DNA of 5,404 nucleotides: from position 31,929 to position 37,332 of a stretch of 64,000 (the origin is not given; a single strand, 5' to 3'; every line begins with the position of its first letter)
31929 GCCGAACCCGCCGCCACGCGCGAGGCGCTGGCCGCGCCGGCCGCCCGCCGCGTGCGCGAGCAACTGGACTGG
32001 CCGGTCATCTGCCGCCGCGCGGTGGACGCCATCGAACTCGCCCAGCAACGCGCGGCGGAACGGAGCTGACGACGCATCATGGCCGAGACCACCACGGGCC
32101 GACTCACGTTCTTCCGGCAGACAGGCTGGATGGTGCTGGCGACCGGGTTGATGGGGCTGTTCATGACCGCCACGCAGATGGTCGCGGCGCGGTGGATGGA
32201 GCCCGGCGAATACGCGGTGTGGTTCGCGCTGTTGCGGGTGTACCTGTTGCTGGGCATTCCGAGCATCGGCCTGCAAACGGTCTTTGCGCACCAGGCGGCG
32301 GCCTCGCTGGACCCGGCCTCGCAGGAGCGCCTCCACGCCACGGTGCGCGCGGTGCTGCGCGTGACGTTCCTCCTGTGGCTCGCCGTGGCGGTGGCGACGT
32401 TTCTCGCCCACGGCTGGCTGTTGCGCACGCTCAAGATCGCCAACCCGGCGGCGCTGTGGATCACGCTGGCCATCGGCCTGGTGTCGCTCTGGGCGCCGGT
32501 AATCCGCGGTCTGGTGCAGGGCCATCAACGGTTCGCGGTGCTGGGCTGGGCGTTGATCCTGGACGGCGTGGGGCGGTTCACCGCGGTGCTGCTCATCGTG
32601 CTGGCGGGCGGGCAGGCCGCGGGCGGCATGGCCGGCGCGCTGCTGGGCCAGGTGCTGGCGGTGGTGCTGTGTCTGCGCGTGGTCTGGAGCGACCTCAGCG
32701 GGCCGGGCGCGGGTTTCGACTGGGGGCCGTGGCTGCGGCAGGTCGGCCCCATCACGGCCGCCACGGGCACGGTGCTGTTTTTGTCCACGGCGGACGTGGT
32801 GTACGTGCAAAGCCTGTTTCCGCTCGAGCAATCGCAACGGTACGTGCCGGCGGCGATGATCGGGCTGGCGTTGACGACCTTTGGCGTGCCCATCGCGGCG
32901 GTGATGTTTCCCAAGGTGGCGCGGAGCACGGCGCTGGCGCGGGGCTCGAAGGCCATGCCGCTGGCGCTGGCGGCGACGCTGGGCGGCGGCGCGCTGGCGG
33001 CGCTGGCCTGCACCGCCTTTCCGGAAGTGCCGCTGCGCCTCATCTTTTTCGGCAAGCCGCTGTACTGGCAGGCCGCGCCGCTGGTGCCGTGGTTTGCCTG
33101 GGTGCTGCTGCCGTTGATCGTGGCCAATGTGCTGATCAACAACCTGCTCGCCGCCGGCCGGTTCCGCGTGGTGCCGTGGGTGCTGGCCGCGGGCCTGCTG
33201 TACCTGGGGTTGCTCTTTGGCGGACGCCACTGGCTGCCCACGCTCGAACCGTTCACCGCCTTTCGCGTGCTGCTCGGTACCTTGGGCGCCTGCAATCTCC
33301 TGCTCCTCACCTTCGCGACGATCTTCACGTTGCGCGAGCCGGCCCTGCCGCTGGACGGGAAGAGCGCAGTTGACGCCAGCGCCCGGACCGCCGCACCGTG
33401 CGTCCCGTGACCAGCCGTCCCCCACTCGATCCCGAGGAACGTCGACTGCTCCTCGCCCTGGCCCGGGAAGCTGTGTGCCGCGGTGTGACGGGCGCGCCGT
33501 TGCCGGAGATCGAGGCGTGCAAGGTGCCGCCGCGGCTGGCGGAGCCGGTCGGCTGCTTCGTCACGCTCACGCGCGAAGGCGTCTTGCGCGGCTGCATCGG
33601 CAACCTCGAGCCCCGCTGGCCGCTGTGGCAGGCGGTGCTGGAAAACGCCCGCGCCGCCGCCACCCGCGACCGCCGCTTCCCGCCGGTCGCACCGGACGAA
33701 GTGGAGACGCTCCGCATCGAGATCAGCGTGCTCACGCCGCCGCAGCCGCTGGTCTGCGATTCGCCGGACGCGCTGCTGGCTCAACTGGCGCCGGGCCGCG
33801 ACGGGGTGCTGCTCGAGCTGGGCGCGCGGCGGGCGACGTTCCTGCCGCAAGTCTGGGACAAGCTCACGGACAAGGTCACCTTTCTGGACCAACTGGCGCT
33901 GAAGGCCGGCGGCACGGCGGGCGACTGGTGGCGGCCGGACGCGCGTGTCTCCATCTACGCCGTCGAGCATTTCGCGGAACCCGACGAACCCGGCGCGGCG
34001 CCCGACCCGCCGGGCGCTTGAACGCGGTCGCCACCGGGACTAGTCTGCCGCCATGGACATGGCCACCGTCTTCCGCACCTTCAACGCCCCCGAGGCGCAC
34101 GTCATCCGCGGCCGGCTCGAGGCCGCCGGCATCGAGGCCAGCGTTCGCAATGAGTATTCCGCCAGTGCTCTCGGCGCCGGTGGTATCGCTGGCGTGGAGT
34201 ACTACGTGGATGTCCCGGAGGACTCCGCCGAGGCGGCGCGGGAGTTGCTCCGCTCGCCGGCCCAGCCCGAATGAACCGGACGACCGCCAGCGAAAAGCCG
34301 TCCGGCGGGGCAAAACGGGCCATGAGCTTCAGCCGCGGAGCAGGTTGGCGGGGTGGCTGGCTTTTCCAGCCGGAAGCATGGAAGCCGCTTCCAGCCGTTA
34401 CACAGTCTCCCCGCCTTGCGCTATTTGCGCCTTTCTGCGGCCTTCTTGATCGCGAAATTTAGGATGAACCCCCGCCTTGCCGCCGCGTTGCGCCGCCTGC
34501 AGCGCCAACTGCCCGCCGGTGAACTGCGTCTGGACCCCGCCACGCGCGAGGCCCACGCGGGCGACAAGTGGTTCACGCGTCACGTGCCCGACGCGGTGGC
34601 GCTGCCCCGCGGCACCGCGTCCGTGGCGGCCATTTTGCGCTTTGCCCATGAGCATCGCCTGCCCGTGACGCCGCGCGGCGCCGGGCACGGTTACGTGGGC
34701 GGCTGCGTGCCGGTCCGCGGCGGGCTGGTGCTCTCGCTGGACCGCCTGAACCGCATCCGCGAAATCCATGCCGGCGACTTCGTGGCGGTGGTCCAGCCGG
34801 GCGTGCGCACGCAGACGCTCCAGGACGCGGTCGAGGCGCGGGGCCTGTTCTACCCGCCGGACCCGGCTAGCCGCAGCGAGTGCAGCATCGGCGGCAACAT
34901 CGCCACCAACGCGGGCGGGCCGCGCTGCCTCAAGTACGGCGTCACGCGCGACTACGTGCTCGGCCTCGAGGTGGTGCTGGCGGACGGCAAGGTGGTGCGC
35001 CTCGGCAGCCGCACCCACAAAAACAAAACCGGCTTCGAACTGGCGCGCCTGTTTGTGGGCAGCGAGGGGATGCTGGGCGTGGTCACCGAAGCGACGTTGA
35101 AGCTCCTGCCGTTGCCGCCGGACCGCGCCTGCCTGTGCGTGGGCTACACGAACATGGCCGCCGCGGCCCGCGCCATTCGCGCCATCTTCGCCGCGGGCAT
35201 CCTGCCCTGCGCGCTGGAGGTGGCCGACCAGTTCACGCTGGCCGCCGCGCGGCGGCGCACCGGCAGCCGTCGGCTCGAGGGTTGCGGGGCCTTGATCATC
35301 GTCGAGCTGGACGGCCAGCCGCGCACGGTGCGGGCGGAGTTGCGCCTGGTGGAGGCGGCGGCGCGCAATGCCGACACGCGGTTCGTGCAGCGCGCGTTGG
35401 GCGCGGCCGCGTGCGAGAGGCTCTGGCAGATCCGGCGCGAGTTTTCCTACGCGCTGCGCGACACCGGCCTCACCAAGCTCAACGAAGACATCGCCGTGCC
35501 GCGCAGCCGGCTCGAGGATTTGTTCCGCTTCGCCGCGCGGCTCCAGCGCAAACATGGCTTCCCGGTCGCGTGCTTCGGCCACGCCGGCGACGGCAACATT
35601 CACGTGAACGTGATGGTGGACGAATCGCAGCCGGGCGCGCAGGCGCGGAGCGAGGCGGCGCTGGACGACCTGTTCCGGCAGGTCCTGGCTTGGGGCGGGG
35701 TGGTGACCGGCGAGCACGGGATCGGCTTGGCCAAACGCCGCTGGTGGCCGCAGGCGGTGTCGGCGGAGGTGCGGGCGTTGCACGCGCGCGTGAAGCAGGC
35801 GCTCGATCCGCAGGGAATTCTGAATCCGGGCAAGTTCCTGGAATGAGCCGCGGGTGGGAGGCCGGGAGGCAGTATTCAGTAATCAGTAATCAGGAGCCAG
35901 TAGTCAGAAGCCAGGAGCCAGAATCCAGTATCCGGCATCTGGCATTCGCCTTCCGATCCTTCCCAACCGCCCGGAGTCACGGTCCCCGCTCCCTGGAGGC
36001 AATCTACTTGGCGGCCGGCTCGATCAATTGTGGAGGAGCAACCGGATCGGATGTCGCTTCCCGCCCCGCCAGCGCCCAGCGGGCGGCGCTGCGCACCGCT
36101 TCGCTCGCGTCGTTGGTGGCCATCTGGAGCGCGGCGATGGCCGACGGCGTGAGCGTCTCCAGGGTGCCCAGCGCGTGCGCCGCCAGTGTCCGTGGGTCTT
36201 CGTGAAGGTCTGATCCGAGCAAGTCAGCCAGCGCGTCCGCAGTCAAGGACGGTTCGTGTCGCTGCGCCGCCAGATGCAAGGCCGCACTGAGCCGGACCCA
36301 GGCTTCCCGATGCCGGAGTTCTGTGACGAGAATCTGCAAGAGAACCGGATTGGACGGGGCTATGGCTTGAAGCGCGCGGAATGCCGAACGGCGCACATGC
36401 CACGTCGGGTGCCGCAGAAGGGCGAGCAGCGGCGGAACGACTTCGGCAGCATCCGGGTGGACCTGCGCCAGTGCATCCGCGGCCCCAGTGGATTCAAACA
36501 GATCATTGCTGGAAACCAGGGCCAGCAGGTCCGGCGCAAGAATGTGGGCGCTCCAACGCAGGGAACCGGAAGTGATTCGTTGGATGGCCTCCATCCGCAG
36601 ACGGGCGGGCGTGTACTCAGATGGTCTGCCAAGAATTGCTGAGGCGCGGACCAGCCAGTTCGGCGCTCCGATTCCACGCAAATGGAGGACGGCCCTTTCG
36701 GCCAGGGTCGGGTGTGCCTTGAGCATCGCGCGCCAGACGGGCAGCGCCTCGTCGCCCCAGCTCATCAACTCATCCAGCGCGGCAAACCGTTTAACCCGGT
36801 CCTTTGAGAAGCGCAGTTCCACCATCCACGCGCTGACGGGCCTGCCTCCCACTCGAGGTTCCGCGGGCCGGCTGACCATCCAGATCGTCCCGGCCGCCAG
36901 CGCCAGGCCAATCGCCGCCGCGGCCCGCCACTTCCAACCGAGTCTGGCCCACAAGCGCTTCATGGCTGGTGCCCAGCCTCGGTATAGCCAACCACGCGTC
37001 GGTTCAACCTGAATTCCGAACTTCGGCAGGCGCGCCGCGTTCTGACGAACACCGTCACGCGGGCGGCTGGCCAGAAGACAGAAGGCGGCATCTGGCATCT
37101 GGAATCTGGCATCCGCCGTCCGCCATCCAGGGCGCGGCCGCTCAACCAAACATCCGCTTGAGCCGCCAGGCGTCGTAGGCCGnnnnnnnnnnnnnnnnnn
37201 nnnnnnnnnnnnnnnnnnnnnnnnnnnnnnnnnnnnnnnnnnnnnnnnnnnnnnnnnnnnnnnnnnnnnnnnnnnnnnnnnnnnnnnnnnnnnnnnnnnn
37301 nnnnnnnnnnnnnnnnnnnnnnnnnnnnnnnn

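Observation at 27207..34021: AmmeMemoRadiSam trio split by an M20 deacylase, a GT4 glycosyltransferase and a flippase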

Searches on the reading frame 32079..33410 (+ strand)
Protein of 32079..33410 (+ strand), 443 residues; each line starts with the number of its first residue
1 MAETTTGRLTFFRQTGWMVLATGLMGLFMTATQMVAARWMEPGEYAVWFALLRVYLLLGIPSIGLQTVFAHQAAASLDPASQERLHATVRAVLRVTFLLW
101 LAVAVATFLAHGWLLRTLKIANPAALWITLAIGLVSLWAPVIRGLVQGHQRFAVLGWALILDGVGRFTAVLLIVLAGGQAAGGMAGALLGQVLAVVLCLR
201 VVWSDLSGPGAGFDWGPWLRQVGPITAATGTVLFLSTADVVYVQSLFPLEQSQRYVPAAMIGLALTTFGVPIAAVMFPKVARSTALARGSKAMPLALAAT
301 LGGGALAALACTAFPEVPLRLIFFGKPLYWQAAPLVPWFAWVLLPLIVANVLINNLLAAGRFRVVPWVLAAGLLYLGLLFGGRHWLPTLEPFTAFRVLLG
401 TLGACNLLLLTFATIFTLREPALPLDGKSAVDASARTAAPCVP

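Call 3: search_protein_families(library=pfam, proteins=[window:32079-33410:+], max_evalue=0.001)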
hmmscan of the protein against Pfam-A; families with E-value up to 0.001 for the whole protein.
window:32079-33410:+ (443 aa): 1 family
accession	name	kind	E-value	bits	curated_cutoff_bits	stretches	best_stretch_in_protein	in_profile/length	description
PF01943.22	Polysacc_synt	-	0.00011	22.2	28.2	1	15-282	5-272/274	Polysaccharide biosynthesis protein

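Call 4: search_protein_families(library=ncbifam, proteins=[window:32079-33410:+], max_evalue=0.001)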
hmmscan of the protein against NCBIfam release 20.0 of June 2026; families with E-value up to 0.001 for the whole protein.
window:32079-33410:+ (443 aa): 0 families

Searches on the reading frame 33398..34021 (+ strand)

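Call 3: search_protein_families(library=pfam, proteins=[window:33398-34021:+], max_evalue=0.001)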
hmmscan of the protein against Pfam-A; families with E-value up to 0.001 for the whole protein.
window:33398-34021:+ (207 aa): 1 family
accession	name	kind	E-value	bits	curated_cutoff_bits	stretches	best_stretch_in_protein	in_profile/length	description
PF01871.22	AMMECR1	-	2e-45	154.7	25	1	20-192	2-168/168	AMMECR1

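Call 4: search_protein_families(library=ncbifam, proteins=[window:33398-34021:+], max_evalue=0.001)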
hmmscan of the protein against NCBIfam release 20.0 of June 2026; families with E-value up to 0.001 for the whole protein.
window:33398-34021:+ (207 aa): 3 families
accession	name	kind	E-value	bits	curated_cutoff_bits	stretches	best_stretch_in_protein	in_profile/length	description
TIGR04335.1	AmmeMemoSam_A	hypoth_equivalog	1.3e-56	190.7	99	1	17-192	2-175/175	AmmeMemoRadiSam system protein A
NF002000.0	PRK00801.1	equivalog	5.2e-36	123.6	273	1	13-196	7-188/201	hypothetical protein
TIGR00296.1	TIGR00296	hypoth_equivalog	7.8e-31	107.3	91.05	1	48-196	41-192/200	TIGR00296 family protein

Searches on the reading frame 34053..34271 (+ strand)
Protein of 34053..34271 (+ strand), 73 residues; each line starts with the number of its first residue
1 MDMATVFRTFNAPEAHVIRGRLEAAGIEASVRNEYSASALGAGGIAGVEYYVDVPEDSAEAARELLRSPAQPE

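Call 69: search_protein_families(library=pfam, proteins=[window:34053-34271:+], max_evalue=0.0001)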
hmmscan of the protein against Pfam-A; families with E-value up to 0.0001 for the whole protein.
window:34053-34271:+ (73 aa): 1 family
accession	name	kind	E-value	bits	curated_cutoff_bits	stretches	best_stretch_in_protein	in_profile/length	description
PF09413.15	DUF2007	-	2.6e-13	50.4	25.7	1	3-68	1-64/66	Putative prokaryotic signal transducing protein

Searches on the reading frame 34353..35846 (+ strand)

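Call 3: search_protein_families(library=pfam, proteins=[window:34353-35846:+], max_evalue=0.001)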
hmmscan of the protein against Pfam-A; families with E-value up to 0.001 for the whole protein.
window:34353-35846:+ (497 aa): 2 families
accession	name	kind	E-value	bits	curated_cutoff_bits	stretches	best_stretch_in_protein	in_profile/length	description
PF02913.24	FAD-oxidase_C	-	3.3e-59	201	21.2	1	255-494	2-247/248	FAD linked oxidases, C-terminal domain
PF01565.28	FAD_binding_4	-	3.3e-47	160.1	26.4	1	79-218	1-139/139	FAD binding domain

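Call 4: search_protein_families(library=ncbifam, proteins=[window:34353-35846:+], max_evalue=0.001)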
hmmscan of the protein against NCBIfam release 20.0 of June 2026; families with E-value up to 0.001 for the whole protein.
window:34353-35846:+ (497 aa): 11 families
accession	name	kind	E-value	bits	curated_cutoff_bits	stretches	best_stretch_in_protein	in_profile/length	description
TIGR00387.1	glcD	equivalog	6.4e-125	417.2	567.9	1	82-494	1-413/413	glycolate oxidase subunit GlcD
NF008408.0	PRK11230.1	equivalog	3.7e-91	306.1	897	1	75-495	52-471/499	glycolate oxidase subunit GlcD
NF049975.1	2HglutDHaseYdiJ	equivalog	7.3e-48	163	1350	2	39-216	12-191/1018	D-2-hydroxyglutarate dehydrogenase YdiJ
NF008439.0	PRK11282.1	equivalog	4.2e-31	108.1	284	1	92-273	12-192/358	glycolate oxidase subunit GlcE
NF053785.1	DcplphribOxDprE1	equivalog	1.7e-15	57.2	500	1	83-253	19-182/449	decaprenylphosphoryl-beta-D-ribose oxidase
TIGR01678.1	FAD_lactone_ox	subfamily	4.9e-13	48.8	396.8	1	79-253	15-180/438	sugar 1,4-lactone oxidase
NF041227.1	BagG_FevA2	exception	4.1e-12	45.5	850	1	71-254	38-210/455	bagremycin/ferroverdin biosynthesis FAD-dependent oxygenase BagG/FevA2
TIGR01679.1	bact_FAD_ox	subfamily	1.8e-09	37.1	292.25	1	78-252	11-173/419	FAD-linked oxidoreductase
NF041226.1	BagK_FevA1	equivalog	3.2e-08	32.4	800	1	67-255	29-207/453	bagremycin/ferroverdin biosynthesis FAD-dependent oxygenase BagK/FevA1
TIGR01677.1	pln_FAD_oxido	subfamily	1.1e-05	24.1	383.1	1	124-253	83-213/560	FAD-dependent oxidoreductase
TIGR01676.1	GLDHase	equivalog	1.7e-05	23.8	458.25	1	61-250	42-224/541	L-galactonolactone dehydrogenase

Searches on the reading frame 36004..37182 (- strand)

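Call 69: search_protein_families(library=pfam, proteins=[window:36004-37182:-], max_evalue=0.0001)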
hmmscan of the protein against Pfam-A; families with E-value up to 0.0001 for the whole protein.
window:36004-37182:- (392 aa): 2 families
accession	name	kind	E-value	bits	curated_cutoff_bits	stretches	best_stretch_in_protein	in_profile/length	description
PF13646.12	HEAT_2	-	1.9e-12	47.8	27.7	2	234-303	20-86/88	HEAT repeats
PF02985.28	HEAT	-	1.9e-10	40.4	23.5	1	248-276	1-29/31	HEAT repeat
